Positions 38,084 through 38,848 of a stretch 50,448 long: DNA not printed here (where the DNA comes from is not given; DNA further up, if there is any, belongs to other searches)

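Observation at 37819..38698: Unrecognisable two-gene membrane cassette as island cargo: candidate novel exclusion/abortive-infection or toxin-type module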

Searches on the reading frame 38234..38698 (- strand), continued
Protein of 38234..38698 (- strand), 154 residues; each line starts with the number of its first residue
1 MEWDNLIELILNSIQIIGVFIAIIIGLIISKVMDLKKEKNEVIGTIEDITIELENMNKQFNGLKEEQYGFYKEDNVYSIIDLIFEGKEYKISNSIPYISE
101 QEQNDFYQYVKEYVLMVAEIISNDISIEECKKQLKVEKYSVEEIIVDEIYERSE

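Call 105: search_protein_families(library=pfam, proteins=[L058:147-2954:+, L058:3001-4896:+, L058:5025-5954:+, L058:7397-7753:-, L058:8641-9357:+, L059:3595-5391:-, L059:6893-7651:+, L059:7812-8615:+, L029:8885-9655:+, L029:7326-7739:+], max_evalue=0.001)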
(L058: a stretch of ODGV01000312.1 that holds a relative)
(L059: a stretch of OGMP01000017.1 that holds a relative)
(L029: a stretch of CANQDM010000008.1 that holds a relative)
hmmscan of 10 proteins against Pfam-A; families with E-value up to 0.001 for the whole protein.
L058:147-2954:+ (935 aa): 5 families
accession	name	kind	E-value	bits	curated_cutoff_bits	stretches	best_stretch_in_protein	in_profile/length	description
PF18766.7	SWI2_SNF2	-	5.5e-24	85.5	26.7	1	185-426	1-190/221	SWI2/SNF2 ATPase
PF04851.21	ResIII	-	5.2e-14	52.9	22.5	1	182-334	4-147/164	Type III restriction enzyme, res subunit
PF04313.20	HSDR_N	-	1.3e-11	45.2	25.1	1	10-105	103-197/198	Type I restriction enzyme R protein N terminus (HSDR_N)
PF22679.2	T1R_D3-like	-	1.4e-11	45.5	27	1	563-620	98-156/158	Type I restriction enzyme subunit R domain 3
PF00270.35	DEAD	-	1.2e-06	28.8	26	1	203-338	14-143/167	DEAD/DEAH box helicase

L058:3001-4896:+ (631 aa): 2 families
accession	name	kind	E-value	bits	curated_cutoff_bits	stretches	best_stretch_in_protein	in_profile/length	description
PF03235.19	GmrSD_N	-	1.9e-33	116.7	33.2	1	21-267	10-198/199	GmrSD restriction endonuclease, N-terminal domain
PF07510.16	GmrSD_C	-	3.3e-12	46.9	23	1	481-617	25-132/138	GmrSD restriction endonucleases, C-terminal domain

L058:5025-5954:+ (309 aa): 5 families
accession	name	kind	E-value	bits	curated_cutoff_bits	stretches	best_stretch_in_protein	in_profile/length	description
PF02661.23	Fic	-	1e-18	68.4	24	1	158-254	2-90/93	Fic/DOC family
PF01381.28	HTH_3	-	1.9e-15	57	23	1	6-60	1-55/55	Helix-turn-helix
PF12844.13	HTH_19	-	7.9e-13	48.6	30.2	1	3-63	1-61/64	Helix-turn-helix domain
PF13443.12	HTH_26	-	8.6e-09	36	22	1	7-64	3-61/63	Cro/C1-type HTH DNA-binding domain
PF13560.12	HTH_31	-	1.3e-08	35.4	27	1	2-60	2-61/64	Helix-turn-helix domain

L058:7397-7753:- (118 aa): 1 family
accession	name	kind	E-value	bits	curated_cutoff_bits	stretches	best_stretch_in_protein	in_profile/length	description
PF14198.11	TnpV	-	2.9e-42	143.6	27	1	6-116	1-111/111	Transposon-encoded protein TnpV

L058:8641-9357:+ (238 aa): 1 family
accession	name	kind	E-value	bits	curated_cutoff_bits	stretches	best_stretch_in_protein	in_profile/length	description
PF02146.23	SIR2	-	1.1e-51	175.8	24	1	23-196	1-180/180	Sir2 family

L059:3595-5391:- (598 aa): 3 families
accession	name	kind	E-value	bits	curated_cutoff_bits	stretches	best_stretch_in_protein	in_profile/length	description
PF00239.26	Resolvase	-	2.6e-22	79.9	23.3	1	28-122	1-90/145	Resolvase, N terminal domain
PF07508.19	Recombinase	-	4.2e-19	69.1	21.1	1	164-256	2-100/102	Recombinase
PF13408.12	Zn_ribbon_recom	-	0.00014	22.6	25.3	1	270-307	2-36/58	Recombinase zinc beta ribbon domain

L059:6893-7651:+ (252 aa): 1 family
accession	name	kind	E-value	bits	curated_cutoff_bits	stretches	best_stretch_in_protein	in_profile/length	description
PF18928.5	DUF5677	-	5.7e-06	26.9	27.1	0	73-119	15-61/166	Family of unknown function (DUF5677)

L059:7812-8615:+ (267 aa): 1 family
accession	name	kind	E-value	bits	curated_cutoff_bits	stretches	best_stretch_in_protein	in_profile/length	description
PF04383.19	KilA-N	-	5e-23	81.4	23.8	1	16-134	12-105/107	KilA-N domain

L029:8885-9655:+ (256 aa): 1 family
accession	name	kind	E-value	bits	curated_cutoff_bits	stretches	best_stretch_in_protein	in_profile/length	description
PF18928.5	DUF5677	-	1.3e-06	29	27.1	1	78-135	16-72/166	Family of unknown function (DUF5677)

L029:7326-7739:+ (137 aa): 1 family
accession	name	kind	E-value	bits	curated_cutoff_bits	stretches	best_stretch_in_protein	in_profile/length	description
PF00293.34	NUDIX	-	8.5e-13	48.9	21.1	1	35-75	24-67/134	NUDIX domain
